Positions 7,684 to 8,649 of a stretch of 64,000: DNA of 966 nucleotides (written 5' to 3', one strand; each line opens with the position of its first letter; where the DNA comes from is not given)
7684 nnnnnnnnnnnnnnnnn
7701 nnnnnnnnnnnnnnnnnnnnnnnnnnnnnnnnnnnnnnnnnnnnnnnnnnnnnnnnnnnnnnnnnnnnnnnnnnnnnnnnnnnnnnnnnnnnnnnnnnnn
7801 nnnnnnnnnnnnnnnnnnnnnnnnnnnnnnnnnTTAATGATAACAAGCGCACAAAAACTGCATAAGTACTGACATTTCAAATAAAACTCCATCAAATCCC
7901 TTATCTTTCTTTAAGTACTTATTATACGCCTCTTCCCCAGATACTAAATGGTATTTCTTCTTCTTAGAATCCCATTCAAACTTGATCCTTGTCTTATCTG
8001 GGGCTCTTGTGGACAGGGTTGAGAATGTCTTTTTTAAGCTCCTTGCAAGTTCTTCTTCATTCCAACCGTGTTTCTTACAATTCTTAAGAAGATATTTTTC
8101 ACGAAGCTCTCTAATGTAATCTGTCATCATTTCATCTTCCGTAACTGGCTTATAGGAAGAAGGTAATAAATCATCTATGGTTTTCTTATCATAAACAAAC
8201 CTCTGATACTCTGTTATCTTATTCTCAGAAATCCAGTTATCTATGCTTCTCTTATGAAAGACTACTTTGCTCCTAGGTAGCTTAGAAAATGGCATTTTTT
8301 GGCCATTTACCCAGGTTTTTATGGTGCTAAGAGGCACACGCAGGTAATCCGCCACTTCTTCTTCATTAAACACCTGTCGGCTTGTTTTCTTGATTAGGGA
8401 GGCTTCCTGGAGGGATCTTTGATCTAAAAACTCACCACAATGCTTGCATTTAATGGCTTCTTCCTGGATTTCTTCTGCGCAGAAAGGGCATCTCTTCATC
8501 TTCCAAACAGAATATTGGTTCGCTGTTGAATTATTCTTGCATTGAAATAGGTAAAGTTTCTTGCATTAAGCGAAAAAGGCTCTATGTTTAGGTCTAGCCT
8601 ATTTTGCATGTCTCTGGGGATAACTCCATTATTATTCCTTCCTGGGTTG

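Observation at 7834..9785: Uncharacterized three-gene module (PD-(D/E)xK-like protein, small P-loop NTPase, Zn-ribbon/HTH protein) wedged between retron and SIR2 genes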

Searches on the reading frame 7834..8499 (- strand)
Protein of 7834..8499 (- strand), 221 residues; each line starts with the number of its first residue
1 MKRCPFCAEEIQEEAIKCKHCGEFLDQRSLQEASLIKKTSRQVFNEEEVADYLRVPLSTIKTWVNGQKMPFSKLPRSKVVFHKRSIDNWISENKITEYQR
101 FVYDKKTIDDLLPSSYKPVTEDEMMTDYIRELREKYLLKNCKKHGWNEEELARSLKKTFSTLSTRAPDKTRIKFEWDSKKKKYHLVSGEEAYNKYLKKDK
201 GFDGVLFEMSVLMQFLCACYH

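Call 4: search_protein_families(library=pfam, proteins=[window:7834-8499:-], max_evalue=0.1)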
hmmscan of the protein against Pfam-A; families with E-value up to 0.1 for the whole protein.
window:7834-8499:- (221 aa): 12 families
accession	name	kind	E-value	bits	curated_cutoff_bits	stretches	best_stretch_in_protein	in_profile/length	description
PF12728.13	HTH_17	-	1.3e-08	35.4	27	1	47-93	5-50/51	Helix-turn-helix domain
PF13248.11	Zn_ribbon_3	-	9.5e-06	25.3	27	1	1-23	2-24/26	zinc-ribbon domain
PF01381.28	HTH_3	-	0.00037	20.9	23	0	47-70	13-36/55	Helix-turn-helix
PF12773.13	DZR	-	0.0033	18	27.3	1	4-26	1-23/45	Double zinc ribbon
PF13240.11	Zn_Ribbon_1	-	0.0039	17.4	25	1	4-22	2-20/23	zinc-ribbon domain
PF08628.17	Nexin_C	-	0.0045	17.8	22.3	0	106-168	20-84/110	Sorting nexin C terminal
PF13384.12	HTH_23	-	0.012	15.9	24.6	0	41-65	15-39/50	Homeodomain-like domain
PF07022.19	Phage_CI_repr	-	0.015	16.1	22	0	45-70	13-39/65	Bacteriophage CI repressor helix-turn-helix domain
PF08147.17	DBP10CT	-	0.017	15.8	27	1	170-201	17-48/66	DBP10CT (NUC160) domain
PF25299.1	ZZ_ADA2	-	0.029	14.9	27.5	1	4-22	1-19/48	ADA2 ZZ-type zing finger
PF13639.12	zf-RING_2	-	0.04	14.6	27.3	0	3-31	2-31/44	Ring finger domain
PF24460.1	DUF7575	-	0.088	12.6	28.5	0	13-27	1-15/28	Domain of unknown function (DUF7575)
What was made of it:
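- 7834..8499 (-): Gene C: Zn-ribbon + excisionase-type HTH (HTH_17) + conserved C-terminal domain (221 aa). It is a conserved backbone gene of a family of Omnitrophota integrative elements and lies between two variable cargo slots. Pfam HTH_17 at 35.4 bits against a cutoff of 27, and Zn_ribbon_3 (call 4).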

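Call 5: search_protein_families(library=padloc, proteins=[window:7834-8499:-], max_evalue=0.1)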
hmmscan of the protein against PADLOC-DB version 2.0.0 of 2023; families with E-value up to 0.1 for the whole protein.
window:7834-8499:- (221 aa): 1 family
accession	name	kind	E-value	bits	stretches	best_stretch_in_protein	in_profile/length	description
PDLC04133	mad1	-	0.00011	20.4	1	41-92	3-53/60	mads_1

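Call 8: search_protein_families(library=ncbifam, proteins=[window:7834-8499:-], max_evalue=0.1)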
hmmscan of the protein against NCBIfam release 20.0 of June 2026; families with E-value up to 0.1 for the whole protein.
window:7834-8499:- (221 aa): 6 families
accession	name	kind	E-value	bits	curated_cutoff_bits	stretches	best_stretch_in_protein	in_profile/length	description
NF047737.1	antiphage_MADS1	equivalog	2.6e-07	30.8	80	1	43-90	3-49/49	methylation-associated defense system helix-turn-helix domain-containing protein MAD1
TIGR01764.1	excise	domain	2.4e-06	27.8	28.8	1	47-91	5-48/49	excisionase family DNA-binding protein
NF053815.1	teico_TcaA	equivalog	0.00054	18.9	550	1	1-41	1-39/463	membrane-associated protein TcaA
NF049953.1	ribbon_DG_selen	exception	0.016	15.1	130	1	1-61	5-71/172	zinc ribbon-containing (seleno)protein DG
TIGR03515.1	GldC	equivalog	0.038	14.7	102.15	1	85-136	52-100/108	gliding motility protein GldC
TIGR02186.1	alph_Pro_TM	hypoth_equivalog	0.079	12.1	255.25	0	61-99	92-130/261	TIGR02186 family protein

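Call 9: search_protein_families(library=phrogs, proteins=[window:7834-8499:-], max_evalue=0.1)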
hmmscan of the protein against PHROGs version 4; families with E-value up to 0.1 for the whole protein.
window:7834-8499:- (221 aa): 23 families
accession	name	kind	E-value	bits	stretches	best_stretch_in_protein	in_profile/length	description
phrog_8032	-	unknown function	6.5e-11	43.7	1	2-79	74-150/173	-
phrog_8436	-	unknown function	5.4e-10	40.3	1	1-29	63-91/110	-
phrog_31852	-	unknown function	9.1e-08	33.6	1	2-27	95-120/121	-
phrog_66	-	integration and excision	2.6e-07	31.6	1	30-114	80-160/412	excisionase and transcriptional regulator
phrog_1788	-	unknown function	2.9e-07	31.7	1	1-23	17-39/133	-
phrog_23817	-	unknown function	1.4e-05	26.2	1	2-28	6-32/110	-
phrog_25262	-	unknown function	1.6e-05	25.8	1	31-97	22-88/106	-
phrog_15534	-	DNA, RNA and nucleotide metabolism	3.3e-05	25.3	1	35-94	36-92/93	HTH DNA binding protein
phrog_38854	-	unknown function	4e-05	24.2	1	1-24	191-214/217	-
phrog_2528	-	unknown function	0.0003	21.7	1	36-97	21-83/90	-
phrog_4494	-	unknown function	0.00095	20.6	0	90-158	30-98/109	-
phrog_7338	-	unknown function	0.0022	19.2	1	35-94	22-81/87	-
phrog_8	-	transcription regulation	0.0034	17.9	1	47-163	93-188/346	transcriptional regulator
phrog_9700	-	unknown function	0.0038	17.2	1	2-49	7-54/483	-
phrog_28633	-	unknown function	0.0059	17.8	1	138-191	24-74/88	-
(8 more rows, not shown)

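Call 20: find_homologous_proteins(query=window:7834-8499:-, max_evalue=0.001)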
Query window:7834-8499:- (221 aa): 340 proteins with E <= 0.001 among 557 candidates; the best 120 are listed.
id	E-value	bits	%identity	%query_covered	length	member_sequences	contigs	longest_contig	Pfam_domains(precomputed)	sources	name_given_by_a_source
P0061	8.2e-146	501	100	100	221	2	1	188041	PF12728.14,PF13248.12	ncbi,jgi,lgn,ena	ncbi:MAG: helix-turn-helix domain-containing protein [Candidatus Omnitrophota bacterium]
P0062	1.6e-122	425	84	100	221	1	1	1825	PF12728.14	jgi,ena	-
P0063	5.2e-120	417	83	100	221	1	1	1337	PF12728.14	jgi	jgi:excisionase family DNA binding protein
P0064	3.2e-116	405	80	100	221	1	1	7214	PF12728.14,PF13248.12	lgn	-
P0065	1.4e-115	402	79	100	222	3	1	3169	PF12728.14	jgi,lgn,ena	-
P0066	9.0e-115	400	78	100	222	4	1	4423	PF12728.14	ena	-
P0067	2.5e-113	395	78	100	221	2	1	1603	PF12728.14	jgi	jgi:excisionase family DNA binding protein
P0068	3.6e-113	395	78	100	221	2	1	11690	PF12728.14,PF13248.12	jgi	jgi:excisionase family DNA binding protein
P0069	8.0e-112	390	77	100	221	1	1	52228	PF12728.14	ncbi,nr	ncbi:MAG: helix-turn-helix domain-containing protein [Candidatus Omnitrophica bacterium]|nr:helix-tu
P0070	1.1e-111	390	79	100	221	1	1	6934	PF12728.14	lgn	-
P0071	4.5e-109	381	75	100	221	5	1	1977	PF12728.14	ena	-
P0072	8.3e-109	380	75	100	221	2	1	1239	PF12728.14,PF13248.12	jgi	-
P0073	4.1e-108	378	76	100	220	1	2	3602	PF12728.14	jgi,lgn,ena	-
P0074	2.7e-107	375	74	100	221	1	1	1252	PF12728.14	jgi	-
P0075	5.2e-107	374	75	100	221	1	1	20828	PF12728.14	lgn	-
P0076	1.1e-106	373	75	100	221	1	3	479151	PF12728.14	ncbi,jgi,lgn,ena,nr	ncbi:MAG: helix-turn-helix domain-containing protein [Candidatus Omnitrophica bacterium]|jgi:excisio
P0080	1.2e-86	308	62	100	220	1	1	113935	PF12728.14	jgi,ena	-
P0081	6.3e-85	302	60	100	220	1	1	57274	PF12728.14,PF13248.12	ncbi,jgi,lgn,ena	ncbi:MAG: helix-turn-helix domain-containing protein [bacterium]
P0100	1.1e-68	249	51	100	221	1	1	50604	PF12728.14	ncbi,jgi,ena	ncbi:MAG: helix-turn-helix domain-containing protein [Candidatus Omnitrophota bacterium]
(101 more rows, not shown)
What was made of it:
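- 7834..8499 (-): About 55 full-length orthologue clusters at 47-84% identity (call 20).
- Checked: C has about 55 full-length orthologue clusters (call 20).
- C has 16 orthologue clusters at >=73% identity (call 20).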

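Call 21: find_encoding_contigs(protein=P0076, flank=8000, max_places=2)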
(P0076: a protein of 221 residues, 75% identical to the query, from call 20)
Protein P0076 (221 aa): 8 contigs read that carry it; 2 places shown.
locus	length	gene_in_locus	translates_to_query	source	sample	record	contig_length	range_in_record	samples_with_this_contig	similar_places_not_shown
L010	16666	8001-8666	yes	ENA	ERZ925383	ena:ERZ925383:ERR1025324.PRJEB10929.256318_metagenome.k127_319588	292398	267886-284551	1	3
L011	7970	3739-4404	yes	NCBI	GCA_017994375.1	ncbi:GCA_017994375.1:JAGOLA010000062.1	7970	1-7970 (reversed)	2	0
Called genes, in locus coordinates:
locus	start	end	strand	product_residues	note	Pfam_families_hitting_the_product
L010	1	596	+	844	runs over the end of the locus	PF04851:ResIII, PF18766:SWI2_SNF2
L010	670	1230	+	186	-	-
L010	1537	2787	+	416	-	PF02195:ParB_N, PF01555:N6_N4_Mtase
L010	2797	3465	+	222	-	-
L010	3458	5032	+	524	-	PF17289:Terminase_6C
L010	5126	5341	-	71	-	PF13560:HTH_31, PF12844:HTH_19, PF13443:HTH_26, PF01381:HTH_3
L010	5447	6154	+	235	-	-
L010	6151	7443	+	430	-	PF00753:Lactamase_B (faint), PF13483:Lactamase_B_3 (weak), PF12706:Lactamase_B_2, PF07521:RMMBL (weak)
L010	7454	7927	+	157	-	-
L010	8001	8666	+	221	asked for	PF12728:HTH_17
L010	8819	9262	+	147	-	-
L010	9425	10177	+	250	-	PF04402:SIMPL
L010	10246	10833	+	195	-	-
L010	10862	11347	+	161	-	-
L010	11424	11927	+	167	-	-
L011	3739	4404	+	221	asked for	PF12728:HTH_17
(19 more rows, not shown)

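Call 22: find_encoding_contigs(protein=P0069, flank=8000, max_places=2)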
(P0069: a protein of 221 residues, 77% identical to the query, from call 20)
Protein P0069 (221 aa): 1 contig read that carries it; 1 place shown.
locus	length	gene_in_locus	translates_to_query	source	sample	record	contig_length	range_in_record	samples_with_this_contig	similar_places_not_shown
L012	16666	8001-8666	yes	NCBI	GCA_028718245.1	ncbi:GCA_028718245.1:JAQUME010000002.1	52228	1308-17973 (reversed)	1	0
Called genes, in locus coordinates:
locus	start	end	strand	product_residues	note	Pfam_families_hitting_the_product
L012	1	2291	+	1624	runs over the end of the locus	PF13086:AAA_11, PF13245:AAA_19 (weak), PF13604:AAA_30 (weak), PF13086:AAA_11 (weak), PF13087:AAA_12, PF18741:MTES_1575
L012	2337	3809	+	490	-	PF11074:DUF2779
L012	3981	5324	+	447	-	-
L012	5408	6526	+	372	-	-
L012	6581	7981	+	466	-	PF08843:AbiEii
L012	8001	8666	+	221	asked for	PF12728:HTH_17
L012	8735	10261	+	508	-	PF13175:AAA_15, PF13304:AAA_21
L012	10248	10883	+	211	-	-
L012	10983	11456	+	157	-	PF13676:TIR_2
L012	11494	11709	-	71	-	PF13560:HTH_31 (weak), PF12844:HTH_19, PF13443:HTH_26, PF01381:HTH_3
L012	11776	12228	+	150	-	-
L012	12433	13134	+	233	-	-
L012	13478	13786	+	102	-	-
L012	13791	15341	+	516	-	PF05496:RuvB_N (weak), PF13177:DNA_pol3_delta2, PF00004:AAA, PF07728:AAA_5 (faint), PF22608:DNAX_ATPase_lid, PF12169:DNA_pol3_gamma3, PF21694:DNA_pol3_delta_C (faint), PF20964:DnaX_C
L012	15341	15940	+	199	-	PF21176:RecR_HhH, PF02132:RecR_ZnF, PF13662:Toprim_4, PF01751:Toprim, PF21175:RecR_C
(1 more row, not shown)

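Call 23: find_encoding_contigs(protein=P0080, flank=8000, max_places=2)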
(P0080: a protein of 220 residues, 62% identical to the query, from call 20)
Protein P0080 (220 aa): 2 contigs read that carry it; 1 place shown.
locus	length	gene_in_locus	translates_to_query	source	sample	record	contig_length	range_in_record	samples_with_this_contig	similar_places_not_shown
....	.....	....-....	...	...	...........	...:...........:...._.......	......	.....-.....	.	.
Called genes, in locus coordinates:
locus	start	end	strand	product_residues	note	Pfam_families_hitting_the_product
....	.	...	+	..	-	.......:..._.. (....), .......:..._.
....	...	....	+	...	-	-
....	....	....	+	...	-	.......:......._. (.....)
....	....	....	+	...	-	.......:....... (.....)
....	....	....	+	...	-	-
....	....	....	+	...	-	-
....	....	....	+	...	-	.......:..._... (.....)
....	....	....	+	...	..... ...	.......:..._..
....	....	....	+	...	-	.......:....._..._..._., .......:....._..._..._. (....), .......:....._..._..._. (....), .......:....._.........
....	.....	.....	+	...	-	-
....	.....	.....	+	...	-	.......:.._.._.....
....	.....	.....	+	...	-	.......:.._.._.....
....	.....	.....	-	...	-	-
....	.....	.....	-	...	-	-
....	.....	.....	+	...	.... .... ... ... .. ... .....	-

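Call 48: find_related_loci(query=window:7834-8499:-, collection=viral_contigs, flank=10000)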
Query window:7834-8499:- (221 aa) in viral_contigs; peptide patterns used: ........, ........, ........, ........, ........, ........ (x = any residue, [..] = any of these).
22 stretches matched a pattern; 10 encode a relative of the query (tblastn E <= 1e-3); 10 distinct loci.
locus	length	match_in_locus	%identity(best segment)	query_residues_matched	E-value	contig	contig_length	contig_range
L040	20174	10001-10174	46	2-60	3e-11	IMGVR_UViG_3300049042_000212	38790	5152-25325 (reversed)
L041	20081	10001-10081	67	2-28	5e-8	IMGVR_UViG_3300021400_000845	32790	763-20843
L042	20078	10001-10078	73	4-29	2e-7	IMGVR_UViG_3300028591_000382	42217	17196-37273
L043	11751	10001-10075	76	2-26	2e-7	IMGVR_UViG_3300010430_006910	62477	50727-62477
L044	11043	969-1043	68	4-28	2e-7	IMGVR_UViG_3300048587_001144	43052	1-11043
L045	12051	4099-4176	69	4-29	4e-7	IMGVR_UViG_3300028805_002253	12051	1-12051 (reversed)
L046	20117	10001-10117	50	2-43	5e-7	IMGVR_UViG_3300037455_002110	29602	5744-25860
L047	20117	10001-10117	48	2-43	3e-6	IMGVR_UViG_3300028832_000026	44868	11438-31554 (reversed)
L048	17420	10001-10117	48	2-43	3e-6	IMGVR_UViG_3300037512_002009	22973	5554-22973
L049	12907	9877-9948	75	2-25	1e-5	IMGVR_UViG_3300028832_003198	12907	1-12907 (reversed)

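Call 50: find_encoding_contigs(protein=P0081, flank=8000, max_places=2)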
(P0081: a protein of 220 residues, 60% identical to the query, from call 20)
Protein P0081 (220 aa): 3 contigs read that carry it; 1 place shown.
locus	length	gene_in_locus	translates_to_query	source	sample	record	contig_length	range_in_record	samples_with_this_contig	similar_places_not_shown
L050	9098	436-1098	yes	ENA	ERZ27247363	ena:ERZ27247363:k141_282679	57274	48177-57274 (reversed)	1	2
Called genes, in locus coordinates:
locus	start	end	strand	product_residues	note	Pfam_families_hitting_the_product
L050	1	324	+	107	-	?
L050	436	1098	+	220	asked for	PF13248:Zn_ribbon_3 (weak), PF12728:HTH_17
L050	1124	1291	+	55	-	-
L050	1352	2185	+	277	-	-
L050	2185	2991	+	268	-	PF08843:AbiEii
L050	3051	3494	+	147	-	-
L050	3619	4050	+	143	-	-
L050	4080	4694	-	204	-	PF13565:HTH_32 (weak)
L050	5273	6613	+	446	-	PF20720:nSTAND3 (faint), PF00004:AAA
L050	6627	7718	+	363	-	PF05593:RHS_repeat (faint)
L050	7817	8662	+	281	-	-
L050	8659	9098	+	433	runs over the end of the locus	PF00753:Lactamase_B, PF13483:Lactamase_B_3 (weak), PF12706:Lactamase_B_2, PF07521:RMMBL (weak)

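Call 51: find_encoding_contigs(protein=P0100, flank=8000, max_places=2)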
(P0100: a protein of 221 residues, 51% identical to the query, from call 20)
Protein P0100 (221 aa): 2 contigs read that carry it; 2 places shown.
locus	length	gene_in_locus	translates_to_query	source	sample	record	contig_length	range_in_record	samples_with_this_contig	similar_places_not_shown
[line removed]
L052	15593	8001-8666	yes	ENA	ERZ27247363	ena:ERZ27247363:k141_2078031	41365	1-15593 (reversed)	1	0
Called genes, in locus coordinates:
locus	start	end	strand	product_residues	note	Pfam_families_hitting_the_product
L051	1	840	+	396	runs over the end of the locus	PF00923:TAL_FSA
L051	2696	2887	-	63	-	-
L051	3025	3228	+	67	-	PF15731:MqsA_antitoxin (weak), PF13560:HTH_31 (weak), PF12844:HTH_19, PF01381:HTH_3, PF22495:HTH_92 (weak)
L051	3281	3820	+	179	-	-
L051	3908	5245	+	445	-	-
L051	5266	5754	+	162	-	PF05014:Nuc_deoxyrib_tr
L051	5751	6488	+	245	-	PF04476:4HFCP_synth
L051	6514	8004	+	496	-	PF01930:Cas_Cas4 (weak), PF11074:DUF2779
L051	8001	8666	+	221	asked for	PF12728:HTH_17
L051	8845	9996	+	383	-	PF18145:SAVED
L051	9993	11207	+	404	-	PF21654:DncV-like_NTFase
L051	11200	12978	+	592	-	PF14461:Prok-E2_B, PF00899:ThiF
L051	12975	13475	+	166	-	PF14464:Prok-JAB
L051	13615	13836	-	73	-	PF13560:HTH_31, PF01381:HTH_3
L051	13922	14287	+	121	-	-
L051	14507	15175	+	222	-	-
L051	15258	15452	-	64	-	-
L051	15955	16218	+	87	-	-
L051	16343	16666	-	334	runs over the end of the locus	PF13354:Beta-lactamase2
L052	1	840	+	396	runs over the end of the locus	PF00923:TAL_FSA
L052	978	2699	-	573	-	PF00239:Resolvase, PF07508:Recombinase, PF13408:Zn_ribbon_recom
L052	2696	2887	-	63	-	-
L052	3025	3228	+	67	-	PF15731:MqsA_antitoxin (weak), PF13560:HTH_31 (weak), PF12844:HTH_19, PF01381:HTH_3, PF22495:HTH_92 (weak)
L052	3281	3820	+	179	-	-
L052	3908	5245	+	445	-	-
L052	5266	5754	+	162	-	PF05014:Nuc_deoxyrib_tr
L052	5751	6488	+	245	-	PF04476:4HFCP_synth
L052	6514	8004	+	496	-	PF01930:Cas_Cas4 (weak), PF11074:DUF2779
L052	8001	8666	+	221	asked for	PF12728:HTH_17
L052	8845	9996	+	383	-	PF18145:SAVED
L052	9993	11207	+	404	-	PF21654:DncV-like_NTFase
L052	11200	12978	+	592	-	PF14461:Prok-E2_B, PF00899:ThiF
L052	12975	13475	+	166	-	PF14464:Prok-JAB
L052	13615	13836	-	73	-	PF13560:HTH_31, PF01381:HTH_3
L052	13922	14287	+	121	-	-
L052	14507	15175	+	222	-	-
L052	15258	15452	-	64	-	-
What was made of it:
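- In L051/L052 an unrelated DUF2779 gene overlaps C's start by 4 bp (call 51), so the B/C overlap is not specific. The same 4-bp overlap occurs with a DUF2779 gene (call 51).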

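Call 79: find_encoding_contigs(protein=P0075, flank=8000, max_places=2)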
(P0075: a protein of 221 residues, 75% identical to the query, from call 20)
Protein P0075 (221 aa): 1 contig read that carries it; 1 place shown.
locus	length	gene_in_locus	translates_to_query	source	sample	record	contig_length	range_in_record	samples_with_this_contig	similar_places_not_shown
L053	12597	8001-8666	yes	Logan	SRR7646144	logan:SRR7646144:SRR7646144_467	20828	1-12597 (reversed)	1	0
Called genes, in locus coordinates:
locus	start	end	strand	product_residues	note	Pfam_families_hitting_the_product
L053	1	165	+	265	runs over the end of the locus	-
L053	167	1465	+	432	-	PF13483:Lactamase_B_3 (weak), PF12706:Lactamase_B_2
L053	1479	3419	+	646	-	PF12969:DUF3857, PF01841:Transglut_core (weak)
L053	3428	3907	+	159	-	PF03734:YkuD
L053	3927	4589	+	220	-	-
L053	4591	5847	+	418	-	-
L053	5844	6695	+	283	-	PF04542:Sigma70_r2, PF04539:Sigma70_r3 (faint), PF04545:Sigma70_r4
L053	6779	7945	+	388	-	-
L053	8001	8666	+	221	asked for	PF12728:HTH_17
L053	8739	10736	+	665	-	-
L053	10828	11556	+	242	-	-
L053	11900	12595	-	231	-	?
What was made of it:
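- On Retron type III-A accessory gene: C orthologues lie beside CBASS, AbiE, TIR genes and integrases (calls 21-23, 50, 51, 79).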

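Call 88: search_dna_similar(query=window:7834-8499:-, collection=phages, mode=protein, max_evalue=0.001)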
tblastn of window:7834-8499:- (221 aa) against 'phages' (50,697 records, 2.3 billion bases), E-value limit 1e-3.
Records with a match: 1; places in all: 1; records where one place covers at least 80% of the query: 0.
Best place of each record, by identity: 60-80% 1.
By first word of the organism name: Salmonella 1.
By host as written in the record: Salmonella enterica 1.
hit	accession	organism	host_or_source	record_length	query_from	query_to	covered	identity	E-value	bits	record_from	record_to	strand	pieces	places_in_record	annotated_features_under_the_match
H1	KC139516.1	Salmonella phage FSL SP-016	Salmonella enterica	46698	1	29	13%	69.0%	2e-4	47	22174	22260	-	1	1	hypothetical protein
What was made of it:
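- Tried and rejected: For C against phages, only the Zn ribbon matched (call 88).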
